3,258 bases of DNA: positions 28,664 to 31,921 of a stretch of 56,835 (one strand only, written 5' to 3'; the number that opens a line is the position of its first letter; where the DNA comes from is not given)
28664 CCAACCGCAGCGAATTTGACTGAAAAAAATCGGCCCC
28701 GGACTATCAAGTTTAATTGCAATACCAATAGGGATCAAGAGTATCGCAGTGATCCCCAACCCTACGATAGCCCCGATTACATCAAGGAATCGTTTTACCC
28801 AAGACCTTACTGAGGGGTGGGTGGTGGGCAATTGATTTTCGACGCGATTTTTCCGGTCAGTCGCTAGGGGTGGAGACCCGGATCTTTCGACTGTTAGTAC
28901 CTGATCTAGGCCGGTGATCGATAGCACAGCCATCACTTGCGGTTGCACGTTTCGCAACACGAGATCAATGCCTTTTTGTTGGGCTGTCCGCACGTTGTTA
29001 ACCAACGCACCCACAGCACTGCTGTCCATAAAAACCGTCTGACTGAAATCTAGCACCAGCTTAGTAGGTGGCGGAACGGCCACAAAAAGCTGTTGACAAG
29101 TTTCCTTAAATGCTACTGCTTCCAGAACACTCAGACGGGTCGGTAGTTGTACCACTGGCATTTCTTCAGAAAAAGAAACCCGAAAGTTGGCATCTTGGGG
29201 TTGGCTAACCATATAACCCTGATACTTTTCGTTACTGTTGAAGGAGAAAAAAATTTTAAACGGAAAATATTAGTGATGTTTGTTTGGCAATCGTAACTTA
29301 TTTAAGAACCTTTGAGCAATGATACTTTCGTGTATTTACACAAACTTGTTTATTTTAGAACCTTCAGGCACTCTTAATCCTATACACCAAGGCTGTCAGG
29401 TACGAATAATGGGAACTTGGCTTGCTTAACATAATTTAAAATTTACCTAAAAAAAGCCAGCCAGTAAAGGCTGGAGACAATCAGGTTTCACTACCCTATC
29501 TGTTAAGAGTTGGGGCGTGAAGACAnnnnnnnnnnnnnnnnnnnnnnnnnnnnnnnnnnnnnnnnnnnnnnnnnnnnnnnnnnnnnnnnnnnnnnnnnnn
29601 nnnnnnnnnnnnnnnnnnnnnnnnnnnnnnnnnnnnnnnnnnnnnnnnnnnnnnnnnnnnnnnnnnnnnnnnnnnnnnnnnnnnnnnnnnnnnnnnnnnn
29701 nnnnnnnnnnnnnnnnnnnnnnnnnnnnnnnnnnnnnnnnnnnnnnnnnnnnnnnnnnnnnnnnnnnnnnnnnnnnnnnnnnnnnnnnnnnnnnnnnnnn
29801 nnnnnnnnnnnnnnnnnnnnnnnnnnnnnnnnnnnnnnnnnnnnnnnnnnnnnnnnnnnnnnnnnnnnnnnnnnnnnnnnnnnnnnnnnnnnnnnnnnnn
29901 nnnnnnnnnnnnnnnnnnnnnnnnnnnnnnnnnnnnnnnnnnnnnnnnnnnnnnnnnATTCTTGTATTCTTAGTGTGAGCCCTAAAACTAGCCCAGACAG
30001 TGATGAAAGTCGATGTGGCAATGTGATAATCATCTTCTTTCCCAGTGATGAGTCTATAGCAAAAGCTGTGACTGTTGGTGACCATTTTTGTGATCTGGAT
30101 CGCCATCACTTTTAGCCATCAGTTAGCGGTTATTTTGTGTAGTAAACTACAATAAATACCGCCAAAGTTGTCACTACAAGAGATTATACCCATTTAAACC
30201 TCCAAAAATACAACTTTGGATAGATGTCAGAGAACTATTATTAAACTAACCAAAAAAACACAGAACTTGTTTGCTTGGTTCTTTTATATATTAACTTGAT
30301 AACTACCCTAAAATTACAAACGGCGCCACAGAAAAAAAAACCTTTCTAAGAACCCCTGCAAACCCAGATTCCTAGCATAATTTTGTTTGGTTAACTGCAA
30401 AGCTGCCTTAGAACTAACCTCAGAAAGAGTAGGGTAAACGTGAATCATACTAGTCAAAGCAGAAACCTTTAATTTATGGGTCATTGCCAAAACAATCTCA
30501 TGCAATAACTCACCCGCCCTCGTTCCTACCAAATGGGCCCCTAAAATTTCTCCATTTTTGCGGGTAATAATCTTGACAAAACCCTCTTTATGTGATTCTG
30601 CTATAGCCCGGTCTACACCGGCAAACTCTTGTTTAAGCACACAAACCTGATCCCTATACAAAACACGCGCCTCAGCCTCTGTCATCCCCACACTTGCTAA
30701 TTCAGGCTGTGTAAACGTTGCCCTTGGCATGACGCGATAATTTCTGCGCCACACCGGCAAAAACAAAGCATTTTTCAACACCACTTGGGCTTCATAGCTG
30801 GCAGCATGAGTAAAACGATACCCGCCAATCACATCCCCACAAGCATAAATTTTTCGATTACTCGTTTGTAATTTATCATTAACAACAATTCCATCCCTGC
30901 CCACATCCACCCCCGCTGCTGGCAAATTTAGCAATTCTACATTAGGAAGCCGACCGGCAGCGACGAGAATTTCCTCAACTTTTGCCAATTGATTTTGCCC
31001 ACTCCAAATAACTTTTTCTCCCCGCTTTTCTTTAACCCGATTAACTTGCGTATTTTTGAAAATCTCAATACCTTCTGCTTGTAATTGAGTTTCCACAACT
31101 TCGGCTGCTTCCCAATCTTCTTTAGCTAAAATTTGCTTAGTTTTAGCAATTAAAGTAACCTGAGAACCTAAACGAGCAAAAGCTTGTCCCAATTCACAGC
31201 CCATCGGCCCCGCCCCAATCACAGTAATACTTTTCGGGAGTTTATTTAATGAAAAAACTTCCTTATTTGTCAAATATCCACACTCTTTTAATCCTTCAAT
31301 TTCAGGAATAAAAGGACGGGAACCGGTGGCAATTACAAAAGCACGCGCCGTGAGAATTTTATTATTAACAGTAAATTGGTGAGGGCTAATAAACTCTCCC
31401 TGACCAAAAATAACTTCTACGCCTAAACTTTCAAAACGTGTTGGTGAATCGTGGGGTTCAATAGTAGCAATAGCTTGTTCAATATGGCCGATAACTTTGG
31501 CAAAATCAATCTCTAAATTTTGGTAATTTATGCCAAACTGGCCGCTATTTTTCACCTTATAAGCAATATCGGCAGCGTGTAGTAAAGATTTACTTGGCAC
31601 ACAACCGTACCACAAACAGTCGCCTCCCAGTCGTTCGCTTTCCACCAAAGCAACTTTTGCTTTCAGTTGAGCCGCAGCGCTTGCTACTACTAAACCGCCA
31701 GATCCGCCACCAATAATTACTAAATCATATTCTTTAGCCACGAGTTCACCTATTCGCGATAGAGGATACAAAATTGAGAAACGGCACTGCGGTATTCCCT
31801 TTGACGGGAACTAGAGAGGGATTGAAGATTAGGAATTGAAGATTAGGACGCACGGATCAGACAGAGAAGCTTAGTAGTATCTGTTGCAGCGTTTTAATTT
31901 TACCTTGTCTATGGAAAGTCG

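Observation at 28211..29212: Monotopic phosphoglycosyl transferase that carries a cytoplasmic STAS domain in place of the usual N-terminal membrane bundle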

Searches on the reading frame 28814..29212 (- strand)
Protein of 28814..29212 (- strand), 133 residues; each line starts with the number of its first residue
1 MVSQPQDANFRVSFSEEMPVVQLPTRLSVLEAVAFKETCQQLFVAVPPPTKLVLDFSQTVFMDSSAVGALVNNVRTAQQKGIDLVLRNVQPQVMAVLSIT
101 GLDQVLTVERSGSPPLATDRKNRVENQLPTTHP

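Call 6: search_solved_structures(query=window:28814-29212:-, max_evalue=1, show_alignments=5)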
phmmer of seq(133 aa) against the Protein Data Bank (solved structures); distinct sequences matched with E-value up to 1: 13.
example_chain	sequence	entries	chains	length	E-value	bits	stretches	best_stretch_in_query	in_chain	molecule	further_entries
1sbo_A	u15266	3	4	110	6.1e-07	33.2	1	20-108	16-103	Putative anti-sigma factor antagonist TM1442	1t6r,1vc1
1auz_A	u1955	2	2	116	0.0004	24.1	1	50-117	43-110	SPOIIAA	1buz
1th8_B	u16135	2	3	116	0.00052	23.7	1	51-110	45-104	Anti-sigma F factor antagonist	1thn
1tid_B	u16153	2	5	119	0.0014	22.3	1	51-110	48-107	Anti-sigma F factor antagonist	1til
6m36_B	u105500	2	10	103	0.0076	19.9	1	52-109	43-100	Anti-sigma-B factor antagonist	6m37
3t6o_A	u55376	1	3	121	0.011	19.4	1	8-106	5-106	Sulfate transporter/antisigma-factor antagonist STAS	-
1h4y_A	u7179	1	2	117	0.018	18.8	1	49-104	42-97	ANTI-SIGMA F FACTOR ANTAGONIST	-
2ka5_A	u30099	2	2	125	0.018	18.7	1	26-109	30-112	Putative anti-sigma factor antagonist TM_1081 | Putative anti-sigma factor antagonist TM1081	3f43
2vy9_A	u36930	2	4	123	0.021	18.5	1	23-103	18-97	ANTI-SIGMA-FACTOR ANTAGONIST | ANTI-SIGMA-FACTOR ANTAGONIST (STAS) DOMAIN PROTEIN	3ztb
1h4x_A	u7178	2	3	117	0.046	17.4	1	49-103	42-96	ANTI-SIGMA F FACTOR ANTAGONIST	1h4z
3zxn_A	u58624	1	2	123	0.077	16.7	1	23-103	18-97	ANTI-SIGMA-FACTOR ANTAGONIST (STAS) DOMAIN PROTEIN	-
4hyl_A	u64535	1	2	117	0.37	14.5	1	45-107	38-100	Stage II sporulation protein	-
5da0_A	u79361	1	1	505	0.95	13.2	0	44-91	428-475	Sulphate transporter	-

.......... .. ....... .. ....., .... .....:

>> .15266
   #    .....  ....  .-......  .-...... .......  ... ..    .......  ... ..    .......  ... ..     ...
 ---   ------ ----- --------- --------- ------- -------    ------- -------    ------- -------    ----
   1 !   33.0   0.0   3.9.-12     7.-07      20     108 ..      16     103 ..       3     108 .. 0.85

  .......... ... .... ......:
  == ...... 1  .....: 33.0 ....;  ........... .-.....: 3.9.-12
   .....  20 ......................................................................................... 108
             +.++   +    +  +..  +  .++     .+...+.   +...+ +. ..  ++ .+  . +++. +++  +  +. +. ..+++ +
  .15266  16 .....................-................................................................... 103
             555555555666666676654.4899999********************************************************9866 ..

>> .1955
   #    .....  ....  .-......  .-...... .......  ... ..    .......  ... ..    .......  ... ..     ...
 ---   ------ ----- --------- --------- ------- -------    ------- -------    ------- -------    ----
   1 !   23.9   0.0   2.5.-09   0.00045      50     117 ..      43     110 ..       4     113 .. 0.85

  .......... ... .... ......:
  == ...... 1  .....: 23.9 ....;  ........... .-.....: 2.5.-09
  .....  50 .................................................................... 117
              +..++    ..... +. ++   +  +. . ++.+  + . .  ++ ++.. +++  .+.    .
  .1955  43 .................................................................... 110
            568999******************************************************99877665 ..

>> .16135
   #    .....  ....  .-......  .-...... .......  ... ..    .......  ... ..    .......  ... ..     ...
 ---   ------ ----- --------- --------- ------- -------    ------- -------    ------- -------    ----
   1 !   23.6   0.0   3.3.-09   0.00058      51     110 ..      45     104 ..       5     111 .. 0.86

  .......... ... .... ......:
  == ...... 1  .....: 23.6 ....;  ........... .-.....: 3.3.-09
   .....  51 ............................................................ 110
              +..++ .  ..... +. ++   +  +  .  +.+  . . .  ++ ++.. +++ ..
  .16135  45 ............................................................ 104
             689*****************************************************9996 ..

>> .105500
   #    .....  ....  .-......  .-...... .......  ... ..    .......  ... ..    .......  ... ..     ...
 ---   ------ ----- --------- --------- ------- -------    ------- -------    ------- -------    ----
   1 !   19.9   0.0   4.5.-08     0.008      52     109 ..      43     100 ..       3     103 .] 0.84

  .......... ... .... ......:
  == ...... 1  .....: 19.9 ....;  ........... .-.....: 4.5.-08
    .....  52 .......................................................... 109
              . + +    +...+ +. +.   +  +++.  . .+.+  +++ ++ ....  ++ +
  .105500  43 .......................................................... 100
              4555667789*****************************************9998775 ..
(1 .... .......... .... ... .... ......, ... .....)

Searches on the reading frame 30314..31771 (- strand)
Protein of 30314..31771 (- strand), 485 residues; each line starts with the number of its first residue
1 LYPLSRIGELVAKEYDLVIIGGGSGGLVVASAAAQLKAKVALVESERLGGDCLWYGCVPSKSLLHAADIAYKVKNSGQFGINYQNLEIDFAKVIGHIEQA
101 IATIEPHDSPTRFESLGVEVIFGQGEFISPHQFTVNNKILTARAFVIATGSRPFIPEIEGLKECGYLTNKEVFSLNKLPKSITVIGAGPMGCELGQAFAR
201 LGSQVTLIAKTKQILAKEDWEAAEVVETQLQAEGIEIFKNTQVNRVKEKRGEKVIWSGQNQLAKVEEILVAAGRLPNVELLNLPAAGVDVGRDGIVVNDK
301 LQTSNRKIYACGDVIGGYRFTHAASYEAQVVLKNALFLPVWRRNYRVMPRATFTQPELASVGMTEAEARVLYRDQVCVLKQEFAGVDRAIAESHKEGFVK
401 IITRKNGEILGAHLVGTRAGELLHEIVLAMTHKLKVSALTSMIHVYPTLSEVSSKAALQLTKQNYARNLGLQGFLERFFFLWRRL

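Call 3: search_protein_families(library=pfam, proteins=[window:30314-31771:-], max_evalue=0.01)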
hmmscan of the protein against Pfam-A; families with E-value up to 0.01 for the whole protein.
window:30314-31771:- (485 aa): 19 families
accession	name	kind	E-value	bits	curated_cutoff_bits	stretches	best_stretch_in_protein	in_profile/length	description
PF07992.20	Pyr_redox_2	-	6.4e-62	210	26.1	1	15-328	1-291/291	Pyridine nucleotide-disulphide oxidoreductase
PF02852.28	Pyr_redox_dim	-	2.5e-29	102.1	25.3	1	348-456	1-109/110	Pyridine nucleotide-disulphide oxidoreductase, dimerisation domain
PF00070.33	Pyr_redox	-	2.3e-22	79.7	22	1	182-252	2-72/82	Pyridine nucleotide-disulphide oxidoreductase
PF13738.12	Pyr_redox_3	-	2.6e-12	47.1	30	1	135-312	118-305/305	Pyridine nucleotide-disulphide oxidoreductase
PF01134.28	GIDA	-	3.1e-10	40.1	22.1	2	16-69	1-52/391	Glucose inhibited division protein A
PF03486.20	HI0933_like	-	1.2e-07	31.9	50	1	16-47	2-33/244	HI0933-like protein Rossmann domain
PF01266.30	DAO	-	8.1e-07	29.3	27.9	0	16-49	1-35/353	FAD dependent oxidoreductase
PF12831.13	FAD_oxidored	-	2.4e-05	24.3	27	1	16-50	1-36/416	FAD dependent oxidoreductase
PF13434.12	Lys_Orn_oxgnase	-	2.7e-05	23.9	21.3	1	136-238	142-246/339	L-lysine 6-monooxygenase/L-ornithine 5-monooxygenase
PF13450.12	NAD_binding_8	-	2.9e-05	24.7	21.9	1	19-52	1-35/68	NAD(P)-binding Rossmann-like domain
PF02737.24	3HCDH_N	-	0.00012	22.4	22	1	182-235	2-55/180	3-hydroxyacyl-CoA dehydrogenase, NAD binding domain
PF05834.18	Lycopene_cycl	-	0.00029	20.5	23.4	0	16-45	1-32/380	Lycopene cyclase protein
PF04127.22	DFP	-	0.0023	18.2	22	0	182-228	23-69/186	DNA/pantothenate metabolism flavoprotein C-terminal domain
PF01262.27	AlaDh_PNT_C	-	0.0024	17.8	23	0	16-45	30-59/214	Alanine dehydrogenase/PNT, C-terminal domain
PF01946.23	Thi4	-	0.0029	17.3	26.2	0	14-57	17-61/235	Thi4 family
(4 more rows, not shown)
